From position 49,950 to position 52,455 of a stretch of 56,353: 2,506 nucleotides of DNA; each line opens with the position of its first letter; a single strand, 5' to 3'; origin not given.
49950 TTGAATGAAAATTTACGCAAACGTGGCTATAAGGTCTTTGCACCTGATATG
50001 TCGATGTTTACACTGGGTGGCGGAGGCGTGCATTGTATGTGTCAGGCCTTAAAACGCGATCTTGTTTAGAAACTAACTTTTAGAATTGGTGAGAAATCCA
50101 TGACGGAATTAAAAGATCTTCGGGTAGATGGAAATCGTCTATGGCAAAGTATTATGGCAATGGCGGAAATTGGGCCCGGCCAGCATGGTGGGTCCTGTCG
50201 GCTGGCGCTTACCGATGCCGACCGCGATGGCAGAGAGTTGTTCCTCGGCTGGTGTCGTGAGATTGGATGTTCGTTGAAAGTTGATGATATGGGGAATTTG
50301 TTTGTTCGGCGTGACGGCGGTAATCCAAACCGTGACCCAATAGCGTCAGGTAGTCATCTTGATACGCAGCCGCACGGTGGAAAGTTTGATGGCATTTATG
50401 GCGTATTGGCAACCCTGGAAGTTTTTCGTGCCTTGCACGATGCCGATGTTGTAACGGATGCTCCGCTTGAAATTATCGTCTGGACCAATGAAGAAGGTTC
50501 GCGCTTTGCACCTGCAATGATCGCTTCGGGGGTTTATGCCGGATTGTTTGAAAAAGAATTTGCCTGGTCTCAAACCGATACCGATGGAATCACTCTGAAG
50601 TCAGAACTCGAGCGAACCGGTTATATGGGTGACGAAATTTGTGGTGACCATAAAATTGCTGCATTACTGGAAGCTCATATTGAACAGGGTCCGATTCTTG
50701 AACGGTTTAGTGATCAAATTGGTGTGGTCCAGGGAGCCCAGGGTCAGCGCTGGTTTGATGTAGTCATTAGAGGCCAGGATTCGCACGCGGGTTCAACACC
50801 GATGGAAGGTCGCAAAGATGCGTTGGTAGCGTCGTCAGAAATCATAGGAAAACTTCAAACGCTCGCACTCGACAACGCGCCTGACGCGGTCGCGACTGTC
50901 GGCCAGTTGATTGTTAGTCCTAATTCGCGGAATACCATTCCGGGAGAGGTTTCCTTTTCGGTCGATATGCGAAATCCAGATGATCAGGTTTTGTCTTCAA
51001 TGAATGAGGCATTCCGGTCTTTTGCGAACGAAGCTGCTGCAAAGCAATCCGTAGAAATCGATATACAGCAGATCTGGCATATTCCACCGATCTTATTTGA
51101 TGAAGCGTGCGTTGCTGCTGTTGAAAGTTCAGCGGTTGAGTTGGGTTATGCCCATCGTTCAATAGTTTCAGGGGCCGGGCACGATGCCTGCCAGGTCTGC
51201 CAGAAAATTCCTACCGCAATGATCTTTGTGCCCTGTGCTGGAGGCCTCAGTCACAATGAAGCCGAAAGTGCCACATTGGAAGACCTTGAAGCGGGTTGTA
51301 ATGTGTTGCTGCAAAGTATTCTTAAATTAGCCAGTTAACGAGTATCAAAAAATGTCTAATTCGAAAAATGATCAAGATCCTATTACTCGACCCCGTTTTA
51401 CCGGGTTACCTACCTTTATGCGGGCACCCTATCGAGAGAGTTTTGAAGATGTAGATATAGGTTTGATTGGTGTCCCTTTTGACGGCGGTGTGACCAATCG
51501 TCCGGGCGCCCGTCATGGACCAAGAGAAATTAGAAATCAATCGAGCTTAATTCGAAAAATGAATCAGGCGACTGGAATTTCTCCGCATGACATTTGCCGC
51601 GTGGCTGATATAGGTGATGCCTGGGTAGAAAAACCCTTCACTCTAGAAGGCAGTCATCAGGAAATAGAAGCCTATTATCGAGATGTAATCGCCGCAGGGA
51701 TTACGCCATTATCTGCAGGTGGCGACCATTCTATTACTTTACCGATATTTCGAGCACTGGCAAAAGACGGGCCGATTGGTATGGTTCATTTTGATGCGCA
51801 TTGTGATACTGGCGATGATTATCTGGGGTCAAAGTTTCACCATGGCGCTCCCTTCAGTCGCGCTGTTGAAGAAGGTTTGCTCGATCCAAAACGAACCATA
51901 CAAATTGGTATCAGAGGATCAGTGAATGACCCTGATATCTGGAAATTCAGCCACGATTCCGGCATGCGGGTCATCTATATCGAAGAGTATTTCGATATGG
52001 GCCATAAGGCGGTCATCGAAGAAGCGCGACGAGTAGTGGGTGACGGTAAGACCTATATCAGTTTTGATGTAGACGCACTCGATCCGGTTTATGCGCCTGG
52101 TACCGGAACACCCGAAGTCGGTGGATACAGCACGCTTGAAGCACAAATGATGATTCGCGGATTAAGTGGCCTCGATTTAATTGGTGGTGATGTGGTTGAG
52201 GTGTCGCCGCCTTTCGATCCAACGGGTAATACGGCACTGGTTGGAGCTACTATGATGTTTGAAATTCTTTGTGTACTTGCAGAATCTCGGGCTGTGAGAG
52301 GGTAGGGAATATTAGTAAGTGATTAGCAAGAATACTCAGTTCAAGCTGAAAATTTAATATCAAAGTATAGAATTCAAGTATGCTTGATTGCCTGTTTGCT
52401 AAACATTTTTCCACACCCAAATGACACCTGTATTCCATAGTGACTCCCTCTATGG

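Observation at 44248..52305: Accessory island combining a betaine-type ABC importer, a broken LysR regulator and a guanidino-compound enzyme trio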

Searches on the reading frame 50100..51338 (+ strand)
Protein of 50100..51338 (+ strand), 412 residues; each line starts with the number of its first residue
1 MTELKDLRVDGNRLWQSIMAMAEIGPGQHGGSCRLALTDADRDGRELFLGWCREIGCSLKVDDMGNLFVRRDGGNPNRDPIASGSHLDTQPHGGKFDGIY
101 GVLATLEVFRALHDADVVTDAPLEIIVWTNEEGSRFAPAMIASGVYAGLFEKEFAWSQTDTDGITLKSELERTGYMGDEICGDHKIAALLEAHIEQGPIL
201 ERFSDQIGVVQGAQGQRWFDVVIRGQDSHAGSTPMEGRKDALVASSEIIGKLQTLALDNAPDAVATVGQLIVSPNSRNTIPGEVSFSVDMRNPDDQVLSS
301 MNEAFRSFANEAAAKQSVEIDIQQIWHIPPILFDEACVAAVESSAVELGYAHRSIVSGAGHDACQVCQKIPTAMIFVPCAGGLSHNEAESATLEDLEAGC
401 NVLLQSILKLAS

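Call 3: search_protein_families(library=pfam, proteins=[window:50100-51338:+])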
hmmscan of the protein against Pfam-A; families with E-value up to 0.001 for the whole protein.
window:50100-51338:+ (412 aa): 3 families
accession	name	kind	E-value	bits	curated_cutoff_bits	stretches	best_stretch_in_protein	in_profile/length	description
PF01546.33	Peptidase_M20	-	4.9e-30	105.4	24.6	1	84-408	3-205/206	Peptidase family M20/M25/M40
PF07687.19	M20_dimer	-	4e-08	33.6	21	1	213-315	3-105/107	Peptidase dimerisation domain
PF04389.22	Peptidase_M28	-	0.00061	20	21.3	1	66-133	1-68/193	Peptidase family M28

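Call 4: search_protein_families(library=ncbifam, proteins=[window:50100-51338:+])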
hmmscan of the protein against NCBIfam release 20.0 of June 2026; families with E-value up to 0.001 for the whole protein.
window:50100-51338:+ (412 aa): 29 families (the best 25 are shown)
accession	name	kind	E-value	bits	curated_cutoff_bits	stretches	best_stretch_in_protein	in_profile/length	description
NF006769.0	PRK09290.1-3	subfamily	1.3e-185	617.1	452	1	4-411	5-412/417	allantoate amidohydrolase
NF009527.0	PRK12891.1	subfamily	6.7e-139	463.6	461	1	5-409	4-419/426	Zn-dependent hydrolase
NF009530.0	PRK12893.1-4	subfamily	4.7e-138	460.8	551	1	7-410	5-407/423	Zn-dependent hydrolase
NF009528.0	PRK12893.1-1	subfamily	1.8e-131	438.9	570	1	6-410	10-414/420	Zn-dependent hydrolase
NF006771.0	PRK09290.1-5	subfamily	3.1e-131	437.7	399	1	8-411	3-410/413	allantoate amidohydrolase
TIGR01879.1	hydantase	subfamily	2.2e-124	415.4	204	1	12-410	1-401/401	hydantoinase/carbamoylase family amidase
NF058540.1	Ncarbamyl_ErtE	equivalog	1.1e-100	337.1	520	1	6-410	5-414/418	N-carbamyl-l-glutamate amidohydrolase ErtE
NF006772.0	PRK09290.2-1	subfamily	2.5e-98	329.7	424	1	8-410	11-415/430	allantoate amidohydrolase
NF006775.0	PRK09290.2-5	equivalog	8.8e-93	311.2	479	1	28-411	28-414/419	allantoate amidohydrolase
NF009529.0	PRK12893.1-2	equivalog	2.6e-90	303.2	508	1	8-409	6-406/411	Zn-dependent hydrolase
NF006768.0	PRK09290.1-1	equivalog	3.7e-89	299.5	532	1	16-411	11-408/411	allantoate deiminase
NF009531.0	PRK12893.1-5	equivalog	3.4e-77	259.7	486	1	6-410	4-411/421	Zn-dependent hydrolase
TIGR03176.1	AllC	equivalog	1.7e-76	257.6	597.75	1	14-411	5-403/406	allantoate deiminase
NF006770.0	PRK09290.1-4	equivalog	4.1e-73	246.4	372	1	14-411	8-401/403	allantoate amidohydrolase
NF006773.0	PRK09290.2-2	equivalog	5.1e-73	246.3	584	1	20-410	24-416/419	allantoate amidohydrolase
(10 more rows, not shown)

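Call 8: search_solved_structures(query=window:50100-51338:+, max_evalue=1e-20)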
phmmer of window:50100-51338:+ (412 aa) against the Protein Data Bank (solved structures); distinct sequences matched with E-value up to 1e-20: 18.
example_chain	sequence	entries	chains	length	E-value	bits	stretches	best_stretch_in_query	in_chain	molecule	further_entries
5thw_A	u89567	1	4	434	1.8e-146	491.5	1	6-410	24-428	Deacylase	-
5i4m_A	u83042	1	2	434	2.8e-145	487.7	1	6-410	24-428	Amidase, hydantoinase/carbamoylase family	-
4wjb_A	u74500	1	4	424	3.7e-136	457.6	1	8-411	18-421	Putative amidohydrolase/peptidase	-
8c46_A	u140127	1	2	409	9.2e-128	430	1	7-411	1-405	N-carbamoyl-beta-alanine amidohydrolase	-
8apz_A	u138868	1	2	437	3.7e-126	424.7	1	7-411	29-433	N-carbamoyl-L-amino-acid hydrolase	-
5tp4_A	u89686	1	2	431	4.2e-126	424.5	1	4-410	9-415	Amidase, hydantoinase/carbamoylase family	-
8aq0_A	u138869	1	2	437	6.1e-126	424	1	7-411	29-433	N-carbamoyl-L-amino-acid hydrolase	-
1r3n_A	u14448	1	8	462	3.1e-77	263.6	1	25-409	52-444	beta-alanine synthase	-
1r43_A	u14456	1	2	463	3.1e-77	263.5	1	25-409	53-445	beta-alanine synthase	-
2v8g_A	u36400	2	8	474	3.4e-77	263.4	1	25-409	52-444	BETA-ALANINE SYNTHASE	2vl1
2v8d_A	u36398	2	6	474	2.3e-76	260.7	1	25-409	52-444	BETA-ALANINE SYNTHASE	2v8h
2v8v_A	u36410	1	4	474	2.3e-76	260.7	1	25-409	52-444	BETA-ALANINE SYNTHASE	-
3n5f_A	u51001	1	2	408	3.1e-74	253.7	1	9-411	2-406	N-carbamoyl-L-amino acid hydrolase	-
4pxe_A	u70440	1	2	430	8.7e-54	186.3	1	7-410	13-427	Ureidoglycolate hydrolase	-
4pxb_A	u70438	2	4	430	6e-53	183.6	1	7-410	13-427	Ureidoglycolate hydrolase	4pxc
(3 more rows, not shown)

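Call 25: search_solved_structures(query=window:50100-51338:+, max_evalue=1e-120, show_alignments=5)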
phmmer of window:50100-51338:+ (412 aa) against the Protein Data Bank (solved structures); distinct sequences matched with E-value up to 1e-120: 7.
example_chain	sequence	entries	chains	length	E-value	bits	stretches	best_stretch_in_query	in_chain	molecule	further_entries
5thw_A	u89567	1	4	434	1.8e-146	491.5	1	6-410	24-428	Deacylase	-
5i4m_A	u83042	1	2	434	2.8e-145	487.7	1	6-410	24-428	Amidase, hydantoinase/carbamoylase family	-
4wjb_A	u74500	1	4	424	3.7e-136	457.6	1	8-411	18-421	Putative amidohydrolase/peptidase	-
8c46_A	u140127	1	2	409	9.2e-128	430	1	7-411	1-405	N-carbamoyl-beta-alanine amidohydrolase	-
8apz_A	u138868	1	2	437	3.7e-126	424.7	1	7-411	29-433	N-carbamoyl-L-amino-acid hydrolase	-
5tp4_A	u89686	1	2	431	4.2e-126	424.5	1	4-410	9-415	Amidase, hydantoinase/carbamoylase family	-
8aq0_A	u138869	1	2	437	6.1e-126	424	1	7-411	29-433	N-carbamoyl-L-amino-acid hydrolase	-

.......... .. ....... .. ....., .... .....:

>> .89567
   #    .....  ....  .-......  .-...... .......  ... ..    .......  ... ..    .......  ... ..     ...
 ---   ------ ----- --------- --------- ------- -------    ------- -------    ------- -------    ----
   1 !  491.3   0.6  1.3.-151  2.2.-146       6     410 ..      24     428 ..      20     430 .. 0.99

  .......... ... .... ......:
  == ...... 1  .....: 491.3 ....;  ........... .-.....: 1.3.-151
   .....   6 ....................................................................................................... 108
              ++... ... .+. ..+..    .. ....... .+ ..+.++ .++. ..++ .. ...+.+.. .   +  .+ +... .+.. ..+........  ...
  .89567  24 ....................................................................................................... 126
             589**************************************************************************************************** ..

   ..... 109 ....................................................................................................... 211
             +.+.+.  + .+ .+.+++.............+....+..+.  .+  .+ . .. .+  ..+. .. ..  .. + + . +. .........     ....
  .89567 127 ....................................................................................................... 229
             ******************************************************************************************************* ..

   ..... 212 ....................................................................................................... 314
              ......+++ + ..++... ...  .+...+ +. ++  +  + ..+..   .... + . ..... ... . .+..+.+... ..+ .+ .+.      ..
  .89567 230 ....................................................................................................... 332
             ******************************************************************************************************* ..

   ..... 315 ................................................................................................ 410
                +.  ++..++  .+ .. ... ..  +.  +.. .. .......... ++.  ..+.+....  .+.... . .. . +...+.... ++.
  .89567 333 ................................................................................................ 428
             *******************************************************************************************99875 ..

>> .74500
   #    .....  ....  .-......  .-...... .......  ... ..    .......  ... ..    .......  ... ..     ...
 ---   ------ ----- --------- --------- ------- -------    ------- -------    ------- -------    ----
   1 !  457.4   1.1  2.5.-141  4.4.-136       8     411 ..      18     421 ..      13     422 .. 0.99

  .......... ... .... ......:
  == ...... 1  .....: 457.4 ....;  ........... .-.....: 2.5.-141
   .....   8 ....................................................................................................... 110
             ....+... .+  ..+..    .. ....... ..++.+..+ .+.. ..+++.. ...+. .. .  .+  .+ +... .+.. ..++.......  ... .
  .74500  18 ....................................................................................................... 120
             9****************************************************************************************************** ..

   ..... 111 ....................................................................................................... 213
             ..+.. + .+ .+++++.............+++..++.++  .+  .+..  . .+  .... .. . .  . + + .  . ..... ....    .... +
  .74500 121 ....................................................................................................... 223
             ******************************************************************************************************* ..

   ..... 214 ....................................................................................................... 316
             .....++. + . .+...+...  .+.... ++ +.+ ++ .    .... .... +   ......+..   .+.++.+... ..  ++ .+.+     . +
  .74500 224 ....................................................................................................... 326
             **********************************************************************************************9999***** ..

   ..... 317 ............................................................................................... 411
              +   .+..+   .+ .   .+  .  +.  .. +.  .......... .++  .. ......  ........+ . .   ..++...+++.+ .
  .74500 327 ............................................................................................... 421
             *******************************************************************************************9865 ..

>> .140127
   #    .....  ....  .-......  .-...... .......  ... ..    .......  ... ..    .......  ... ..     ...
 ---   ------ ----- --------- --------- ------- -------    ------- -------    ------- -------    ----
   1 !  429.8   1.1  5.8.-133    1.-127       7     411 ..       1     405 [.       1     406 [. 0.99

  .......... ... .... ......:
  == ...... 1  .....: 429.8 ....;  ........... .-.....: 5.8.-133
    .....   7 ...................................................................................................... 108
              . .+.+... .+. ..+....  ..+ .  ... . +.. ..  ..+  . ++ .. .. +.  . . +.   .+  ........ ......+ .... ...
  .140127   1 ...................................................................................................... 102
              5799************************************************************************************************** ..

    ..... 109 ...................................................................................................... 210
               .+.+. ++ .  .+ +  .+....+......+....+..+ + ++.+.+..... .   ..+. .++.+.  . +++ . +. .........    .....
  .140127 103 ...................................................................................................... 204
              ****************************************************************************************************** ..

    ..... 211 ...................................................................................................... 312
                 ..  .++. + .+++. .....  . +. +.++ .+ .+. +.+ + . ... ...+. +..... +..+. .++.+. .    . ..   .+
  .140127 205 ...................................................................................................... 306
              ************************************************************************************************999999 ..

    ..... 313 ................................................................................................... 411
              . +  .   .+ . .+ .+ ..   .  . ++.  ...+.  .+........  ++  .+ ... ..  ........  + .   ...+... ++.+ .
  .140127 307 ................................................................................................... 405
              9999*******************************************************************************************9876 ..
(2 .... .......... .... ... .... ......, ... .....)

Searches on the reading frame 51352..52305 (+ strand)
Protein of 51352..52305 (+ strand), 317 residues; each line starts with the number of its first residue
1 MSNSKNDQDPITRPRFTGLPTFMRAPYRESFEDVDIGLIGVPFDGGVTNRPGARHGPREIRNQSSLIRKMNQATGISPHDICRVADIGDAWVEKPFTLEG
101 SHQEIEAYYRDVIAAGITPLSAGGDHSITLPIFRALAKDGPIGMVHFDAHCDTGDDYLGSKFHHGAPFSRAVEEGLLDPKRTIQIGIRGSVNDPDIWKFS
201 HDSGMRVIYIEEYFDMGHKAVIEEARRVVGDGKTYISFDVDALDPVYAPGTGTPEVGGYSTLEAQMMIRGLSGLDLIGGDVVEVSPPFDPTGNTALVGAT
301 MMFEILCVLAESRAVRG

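Call 3: search_protein_families(library=pfam, proteins=[window:51352-52305:+])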
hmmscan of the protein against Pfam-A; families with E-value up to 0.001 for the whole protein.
window:51352-52305:+ (317 aa): 1 family
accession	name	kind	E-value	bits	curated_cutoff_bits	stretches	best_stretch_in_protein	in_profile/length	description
PF00491.26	Arginase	-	5.6e-87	292.2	22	1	35-306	2-279/280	Arginase family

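Call 4: search_protein_families(library=ncbifam, proteins=[window:51352-52305:+])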
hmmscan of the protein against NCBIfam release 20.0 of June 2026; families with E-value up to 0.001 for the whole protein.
window:51352-52305:+ (317 aa): 5 families
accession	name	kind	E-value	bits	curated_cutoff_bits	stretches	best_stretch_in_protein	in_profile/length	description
NF002564.0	PRK02190.1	subfamily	2.9e-86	289.4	302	1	12-313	11-305/307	agmatinase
TIGR01230.1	agmatinase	equivalog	4.9e-52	177.3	174.3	1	30-307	9-274/275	agmatinase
TIGR01227.1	hutG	equivalog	5.2e-30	104.7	229.15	1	29-306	30-306/307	formimidoylglutamase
TIGR01229.1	rocF_arginase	equivalog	3.3e-25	89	227.6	1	38-295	2-282/300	arginase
NF010347.0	PRK13775.1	equivalog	4.6e-13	49.1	381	1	29-311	44-329/331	formimidoylglutamase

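Call 6: search_solved_structures(query=window:51352-52305:+, max_evalue=1e-20)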
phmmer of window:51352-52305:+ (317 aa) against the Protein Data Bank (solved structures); distinct sequences matched with E-value up to 1e-20: 21.
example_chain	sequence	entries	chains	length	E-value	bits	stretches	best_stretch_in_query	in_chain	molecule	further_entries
3nip_A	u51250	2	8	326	1e-124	419.4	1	8-314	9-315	3-guanidinopropionase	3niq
3nio_A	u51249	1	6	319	4.8e-89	302.2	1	13-310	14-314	Guanidinobutyrase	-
1gq6_A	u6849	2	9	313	2.9e-63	217.4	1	12-310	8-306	PROCLAVAMINATE AMIDINO HYDROLASE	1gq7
4dz4_A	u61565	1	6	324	2.3e-60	207.9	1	15-313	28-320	Agmatinase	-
7lol_A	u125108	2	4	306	6.3e-55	190.1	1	22-311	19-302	Agmatinase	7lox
7lba_A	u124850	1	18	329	7.9e-55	189.7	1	22-311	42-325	Agmatinase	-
7esr_A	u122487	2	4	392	3.9e-44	154.6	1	14-307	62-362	Probable agmatinase 2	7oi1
9fek_A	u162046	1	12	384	2.4e-42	148.7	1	14-308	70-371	Putative agmatinase 2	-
1wog_A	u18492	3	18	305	8.3e-36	127.2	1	16-309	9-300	agmatinase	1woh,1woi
3lhl_A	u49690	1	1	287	5.9e-32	114.5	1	31-311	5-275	Putative agmatinase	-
3pzl_A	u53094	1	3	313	1.4e-31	113.3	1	30-302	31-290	Agmatine ureohydrolase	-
6vss_A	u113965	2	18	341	1e-27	100.6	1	116-307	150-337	Arginase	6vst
6vsu_A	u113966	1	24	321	7.5e-27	97.8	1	115-307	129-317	Arginase 1, mitochondrial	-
8ryi_C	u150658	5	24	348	2.3e-26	96.2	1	34-310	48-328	Arginase family protein | metformin hydrolase subunit B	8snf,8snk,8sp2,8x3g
8ryi_B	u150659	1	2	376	5.4e-26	95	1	17-310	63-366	Agmatinase family protein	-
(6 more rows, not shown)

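Call 24: search_solved_structures(query=window:51352-52305:+, max_evalue=1e-80, show_alignments=2)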
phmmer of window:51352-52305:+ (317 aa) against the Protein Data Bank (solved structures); distinct sequences matched with E-value up to 1e-80: 2.
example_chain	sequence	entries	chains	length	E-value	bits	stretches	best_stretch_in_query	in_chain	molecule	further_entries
3nip_A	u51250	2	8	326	1e-124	419.4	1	8-314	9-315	3-guanidinopropionase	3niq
3nio_A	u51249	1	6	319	4.8e-89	302.2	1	13-310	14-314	Guanidinobutyrase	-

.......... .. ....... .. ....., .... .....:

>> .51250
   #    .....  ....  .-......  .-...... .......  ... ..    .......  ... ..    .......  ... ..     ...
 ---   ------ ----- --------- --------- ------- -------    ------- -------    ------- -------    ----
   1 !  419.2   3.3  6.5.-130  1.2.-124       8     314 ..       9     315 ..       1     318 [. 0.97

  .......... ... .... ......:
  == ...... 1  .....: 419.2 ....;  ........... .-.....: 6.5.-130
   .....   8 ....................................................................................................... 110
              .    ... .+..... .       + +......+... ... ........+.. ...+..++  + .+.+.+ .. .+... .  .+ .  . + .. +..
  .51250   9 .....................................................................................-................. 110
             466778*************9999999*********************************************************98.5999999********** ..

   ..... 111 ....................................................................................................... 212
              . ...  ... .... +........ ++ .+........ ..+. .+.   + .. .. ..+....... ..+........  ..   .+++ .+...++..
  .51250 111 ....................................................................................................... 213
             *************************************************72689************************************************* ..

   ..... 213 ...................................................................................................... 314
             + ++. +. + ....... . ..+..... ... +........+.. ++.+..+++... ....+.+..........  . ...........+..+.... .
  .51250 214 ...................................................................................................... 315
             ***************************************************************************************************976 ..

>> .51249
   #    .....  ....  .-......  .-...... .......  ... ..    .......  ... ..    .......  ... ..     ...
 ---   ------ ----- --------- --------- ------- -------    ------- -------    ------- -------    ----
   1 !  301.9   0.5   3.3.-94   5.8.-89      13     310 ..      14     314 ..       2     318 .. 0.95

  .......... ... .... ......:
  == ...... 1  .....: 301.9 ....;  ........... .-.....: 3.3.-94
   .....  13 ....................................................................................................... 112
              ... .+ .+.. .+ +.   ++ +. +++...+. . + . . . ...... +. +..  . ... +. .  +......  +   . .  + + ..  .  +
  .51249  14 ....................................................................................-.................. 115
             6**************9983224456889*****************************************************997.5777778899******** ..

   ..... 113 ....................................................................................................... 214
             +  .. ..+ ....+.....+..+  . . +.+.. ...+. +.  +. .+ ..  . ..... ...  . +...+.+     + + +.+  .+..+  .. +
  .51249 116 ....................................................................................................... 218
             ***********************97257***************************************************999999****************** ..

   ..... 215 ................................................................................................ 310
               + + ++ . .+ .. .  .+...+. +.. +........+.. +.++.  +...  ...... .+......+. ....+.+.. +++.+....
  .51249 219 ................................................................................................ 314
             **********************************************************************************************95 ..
